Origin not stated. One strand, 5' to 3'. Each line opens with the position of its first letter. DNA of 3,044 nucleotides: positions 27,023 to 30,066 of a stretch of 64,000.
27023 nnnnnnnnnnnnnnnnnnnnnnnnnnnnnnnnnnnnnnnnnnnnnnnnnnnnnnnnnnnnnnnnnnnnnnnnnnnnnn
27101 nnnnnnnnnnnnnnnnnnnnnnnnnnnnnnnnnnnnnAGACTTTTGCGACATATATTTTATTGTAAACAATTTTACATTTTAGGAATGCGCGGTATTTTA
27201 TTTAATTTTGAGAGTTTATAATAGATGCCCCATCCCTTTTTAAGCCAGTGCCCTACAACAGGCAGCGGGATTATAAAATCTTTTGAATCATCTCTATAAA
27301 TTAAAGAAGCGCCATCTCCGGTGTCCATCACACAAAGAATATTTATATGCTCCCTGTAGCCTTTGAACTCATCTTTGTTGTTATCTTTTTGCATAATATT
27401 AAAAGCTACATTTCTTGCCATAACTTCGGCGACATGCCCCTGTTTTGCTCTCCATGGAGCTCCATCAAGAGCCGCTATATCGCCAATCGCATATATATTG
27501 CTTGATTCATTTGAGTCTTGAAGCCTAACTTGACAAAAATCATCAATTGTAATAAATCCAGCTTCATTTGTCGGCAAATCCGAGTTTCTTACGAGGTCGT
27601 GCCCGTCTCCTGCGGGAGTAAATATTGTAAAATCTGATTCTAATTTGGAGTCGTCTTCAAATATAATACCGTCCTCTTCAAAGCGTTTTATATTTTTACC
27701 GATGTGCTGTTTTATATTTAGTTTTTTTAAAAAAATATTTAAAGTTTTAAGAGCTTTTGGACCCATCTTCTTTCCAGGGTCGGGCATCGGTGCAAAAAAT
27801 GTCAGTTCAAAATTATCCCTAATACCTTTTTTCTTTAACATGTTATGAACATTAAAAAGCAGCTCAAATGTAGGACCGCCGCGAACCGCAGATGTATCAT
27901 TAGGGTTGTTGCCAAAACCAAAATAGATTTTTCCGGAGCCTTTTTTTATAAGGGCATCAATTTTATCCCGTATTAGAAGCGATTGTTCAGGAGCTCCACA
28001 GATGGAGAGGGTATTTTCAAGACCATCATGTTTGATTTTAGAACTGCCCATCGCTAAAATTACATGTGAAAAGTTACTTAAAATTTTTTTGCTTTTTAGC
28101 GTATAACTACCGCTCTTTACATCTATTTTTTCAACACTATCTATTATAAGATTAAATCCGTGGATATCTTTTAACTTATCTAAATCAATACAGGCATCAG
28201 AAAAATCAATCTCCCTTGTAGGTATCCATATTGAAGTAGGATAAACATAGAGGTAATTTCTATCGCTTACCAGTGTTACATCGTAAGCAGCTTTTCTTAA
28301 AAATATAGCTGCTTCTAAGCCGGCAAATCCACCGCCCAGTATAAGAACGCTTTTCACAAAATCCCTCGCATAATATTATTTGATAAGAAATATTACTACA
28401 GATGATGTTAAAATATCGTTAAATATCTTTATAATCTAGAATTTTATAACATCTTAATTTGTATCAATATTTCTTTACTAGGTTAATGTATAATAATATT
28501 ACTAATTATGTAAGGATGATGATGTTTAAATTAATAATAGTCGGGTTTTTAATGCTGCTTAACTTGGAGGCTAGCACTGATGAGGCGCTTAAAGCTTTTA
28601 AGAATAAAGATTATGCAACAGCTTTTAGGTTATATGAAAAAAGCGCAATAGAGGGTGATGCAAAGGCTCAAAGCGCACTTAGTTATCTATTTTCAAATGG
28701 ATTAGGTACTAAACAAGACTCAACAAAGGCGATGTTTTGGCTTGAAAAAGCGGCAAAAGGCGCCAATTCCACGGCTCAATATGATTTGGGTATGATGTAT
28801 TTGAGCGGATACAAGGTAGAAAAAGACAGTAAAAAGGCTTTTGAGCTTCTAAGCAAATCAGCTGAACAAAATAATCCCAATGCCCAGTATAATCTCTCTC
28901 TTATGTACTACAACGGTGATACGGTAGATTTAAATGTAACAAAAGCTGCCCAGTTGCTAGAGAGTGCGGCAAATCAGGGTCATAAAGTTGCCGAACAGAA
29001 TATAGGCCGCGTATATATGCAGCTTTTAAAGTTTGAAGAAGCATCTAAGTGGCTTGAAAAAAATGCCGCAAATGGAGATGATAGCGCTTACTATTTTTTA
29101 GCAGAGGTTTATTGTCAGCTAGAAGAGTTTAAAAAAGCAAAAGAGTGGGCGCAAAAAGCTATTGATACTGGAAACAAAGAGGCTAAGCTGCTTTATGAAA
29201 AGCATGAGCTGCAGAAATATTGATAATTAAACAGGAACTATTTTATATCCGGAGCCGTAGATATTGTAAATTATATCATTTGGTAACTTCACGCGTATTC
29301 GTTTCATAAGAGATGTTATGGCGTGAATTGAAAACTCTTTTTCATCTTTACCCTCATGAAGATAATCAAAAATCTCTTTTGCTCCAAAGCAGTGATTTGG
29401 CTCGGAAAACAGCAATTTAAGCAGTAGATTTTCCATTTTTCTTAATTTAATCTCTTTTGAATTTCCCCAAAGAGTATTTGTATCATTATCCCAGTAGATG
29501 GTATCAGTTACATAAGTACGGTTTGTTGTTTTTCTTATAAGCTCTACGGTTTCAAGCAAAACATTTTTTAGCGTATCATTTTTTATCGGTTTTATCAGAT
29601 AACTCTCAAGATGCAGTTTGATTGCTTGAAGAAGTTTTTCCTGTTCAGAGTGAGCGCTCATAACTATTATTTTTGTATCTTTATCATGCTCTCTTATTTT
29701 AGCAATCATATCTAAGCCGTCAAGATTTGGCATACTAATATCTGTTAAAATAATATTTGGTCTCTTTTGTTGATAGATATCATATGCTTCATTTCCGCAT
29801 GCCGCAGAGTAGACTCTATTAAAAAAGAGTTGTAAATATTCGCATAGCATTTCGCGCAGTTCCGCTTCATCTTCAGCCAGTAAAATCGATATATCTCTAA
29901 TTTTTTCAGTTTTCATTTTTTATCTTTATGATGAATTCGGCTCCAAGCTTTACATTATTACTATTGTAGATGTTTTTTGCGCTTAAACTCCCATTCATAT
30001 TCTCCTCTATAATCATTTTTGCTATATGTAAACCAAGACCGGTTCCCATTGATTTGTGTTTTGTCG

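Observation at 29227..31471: Soluble histidine kinase with a flavodiiron/ODP-like di-iron domain, attached to the heme d1 / nirS-norCB cluster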

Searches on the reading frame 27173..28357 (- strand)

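Call 3: search_protein_families(library=pfam, proteins=[window:27173-28357:-], max_evalue=0.01)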
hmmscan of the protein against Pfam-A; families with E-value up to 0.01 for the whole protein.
window:27173-28357:- (394 aa): 7 families
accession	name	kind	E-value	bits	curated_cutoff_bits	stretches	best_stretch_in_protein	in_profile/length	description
PF07992.20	Pyr_redox_2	-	6.3e-20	72.2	26.1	1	3-301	2-278/291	Pyridine nucleotide-disulphide oxidoreductase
PF00070.33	Pyr_redox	-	2.8e-07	31.4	22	1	3-36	1-34/82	Pyridine nucleotide-disulphide oxidoreductase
PF00890.30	FAD_binding_2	-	2e-05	24.4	20.4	1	4-33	2-31/414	FAD binding domain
PF13450.12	NAD_binding_8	-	0.0015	19.2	21.9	1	6-34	1-29/68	NAD(P)-binding Rossmann-like domain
PF01134.28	GIDA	-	0.0021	17.6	22.1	0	4-31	2-29/391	Glucose inhibited division protein A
PF01266.30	DAO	-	0.0056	16.7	27.9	1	4-33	2-31/353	FAD dependent oxidoreductase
PF01494.25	FAD_binding_3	-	0.0075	16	22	1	3-48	3-48/349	FAD binding domain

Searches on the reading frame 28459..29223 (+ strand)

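Call 3: search_protein_families(library=pfam, proteins=[window:28459-29223:+], max_evalue=0.01)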
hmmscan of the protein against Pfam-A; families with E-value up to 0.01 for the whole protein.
window:28459-29223:+ (254 aa): 12 families
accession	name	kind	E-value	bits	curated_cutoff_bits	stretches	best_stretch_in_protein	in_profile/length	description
PF08238.18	Sel1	-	4.2e-31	106.7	30.7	3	105-139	2-36/36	Sel1 repeat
PF12895.13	ANAPC3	-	5.1e-07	30.3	27.2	1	193-242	6-58/82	Anaphase-promoting complex, cyclosome, subunit 3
PF14559.12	TPR_19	-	5.8e-07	30.2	25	0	204-240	21-57/68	Tetratricopeptide repeat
PF23310.1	TPR_27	-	3.4e-06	27.1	27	0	125-179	13-64/110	Plant tetratrico peptide repeats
PF13424.12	TPR_12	-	2e-05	25.1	30.1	1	181-236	8-73/77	Tetratricopeptide repeat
PF00515.34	TPR_1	-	7.7e-05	22.8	27.8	1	210-235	3-28/34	Tetratricopeptide repeat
PF07719.23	TPR_2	-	0.00067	20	27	1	210-235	3-28/34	Tetratricopeptide repeat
PF13181.12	TPR_8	-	0.0017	18.8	25.7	0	209-236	2-29/34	Tetratricopeptide repeat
PF00255.25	GSHPx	-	0.0024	17.9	27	0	18-69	47-100/108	Glutathione peroxidase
PF25062.1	ARM_TT21_N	-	0.0025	18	40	0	201-241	93-136/222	Tetratricopeptide repeat protein 21 N-terminal ARM repeat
PF13428.12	TPR_14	-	0.0033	18.4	23.5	0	210-248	3-41/44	Tetratricopeptide repeat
PF13176.12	TPR_7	-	0.0064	17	27.9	0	210-235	1-26/36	Tetratricopeptide repeat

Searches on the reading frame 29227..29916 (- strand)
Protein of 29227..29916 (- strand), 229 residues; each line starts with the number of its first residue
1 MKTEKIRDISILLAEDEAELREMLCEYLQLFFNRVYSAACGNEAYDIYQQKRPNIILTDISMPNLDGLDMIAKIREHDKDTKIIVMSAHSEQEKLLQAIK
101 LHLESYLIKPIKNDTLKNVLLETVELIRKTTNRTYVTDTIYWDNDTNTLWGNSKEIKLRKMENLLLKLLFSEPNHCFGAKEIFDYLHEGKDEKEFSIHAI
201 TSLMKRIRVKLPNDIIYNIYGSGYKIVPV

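Call 3: search_protein_families(library=pfam, proteins=[window:29227-29916:-], max_evalue=0.01)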
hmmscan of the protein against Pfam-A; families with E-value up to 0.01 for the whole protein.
window:29227-29916:- (229 aa): 2 families
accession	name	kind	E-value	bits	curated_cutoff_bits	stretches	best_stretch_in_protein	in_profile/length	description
PF00072.30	Response_reg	-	8.6e-26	90.7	30.2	1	11-119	1-109/111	Response regulator receiver domain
PF00486.34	Trans_reg_C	-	9.1e-08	32.5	26.2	1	154-225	2-76/77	Transcriptional regulatory protein, C terminal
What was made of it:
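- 29227..29916 (-): OmpR-family response regulator (receiver plus winged-helix domain), overlapping the kinase stop by 11 nt. Response_reg E=8.6e-26 and Trans_reg_C 32.5 bits against a cut-off of 26.2 (call 3).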

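Call 4: search_protein_families(library=ncbifam, proteins=[window:29227-29916:-], max_evalue=0.01)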
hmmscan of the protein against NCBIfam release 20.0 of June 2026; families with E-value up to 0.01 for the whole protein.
window:29227-29916:- (229 aa): 98 families (the best 25 are shown)
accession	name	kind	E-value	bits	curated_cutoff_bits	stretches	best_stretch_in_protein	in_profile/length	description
NF045944.1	ResRegRpaBCyano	equivalog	4.6e-23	81.8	330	1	12-224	1-225/229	response regulator transcription factor RpaB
NF051850.1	RespRegRprY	equivalog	5.4e-23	81.6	370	1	9-227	5-227/234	response regulator transcription factor RprY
NF008469.0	PRK11361.1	equivalog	1.9e-20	73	714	1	10-126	6-122/461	acetoacetate metabolism transcriptional regulator AtoC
NF007969.0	PRK10693.1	equivalog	3.6e-20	72.3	329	1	7-123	6-123/337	two-component system response regulator RssB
NF007982.1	PRK10710.1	equivalog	3.4e-19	69.4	380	1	6-225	5-226/235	envelope stress response regulator BaeR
TIGR02154.1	PhoB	equivalog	7.4e-19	67.9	296.2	1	10-226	4-225/226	phosphate regulon transcriptional regulator PhoB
NF040689.1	MtrAB_MtrA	equivalog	1.1e-18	67.4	300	1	11-226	1-218/219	MtrAB system response regulator MtrA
NF045505.1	RR_RssB_Pseudo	equivalog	2.9e-18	66.1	700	1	9-114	6-111/394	two-component system response regulator RssB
NF041733.1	resp_reg_CseB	equivalog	4e-18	65.6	350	1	10-227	2-227/228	two-component system response regulator CseB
NF033120.0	vanR_FM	exception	4.4e-18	65.8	460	1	7-225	2-228/231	vancomycin resistance response regulator transcription factor, VanR-F/VanR-M family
NF041367.1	CheY_Halo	equivalog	5.2e-18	65.5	200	1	11-118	1-108/114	chemotaxis protein CheY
NF053854.1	RespRegPhoBBctds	equivalog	6.8e-18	64.9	270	1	11-225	1-223/225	two-component system response regulator PhoB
NF008034.0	PRK10766.1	equivalog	7.1e-18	64.9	275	1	10-225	4-225/231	two-component system response regulator TorR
NF012227.0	AdeR_RR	equivalog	3e-17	62.9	340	1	6-226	9-236/239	efflux system response regulator transcription factor AdeR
TIGR02875.1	spore_0_A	equivalog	6.1e-17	61.7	200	1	8-129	2-127/262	sporulation transcription factor Spo0A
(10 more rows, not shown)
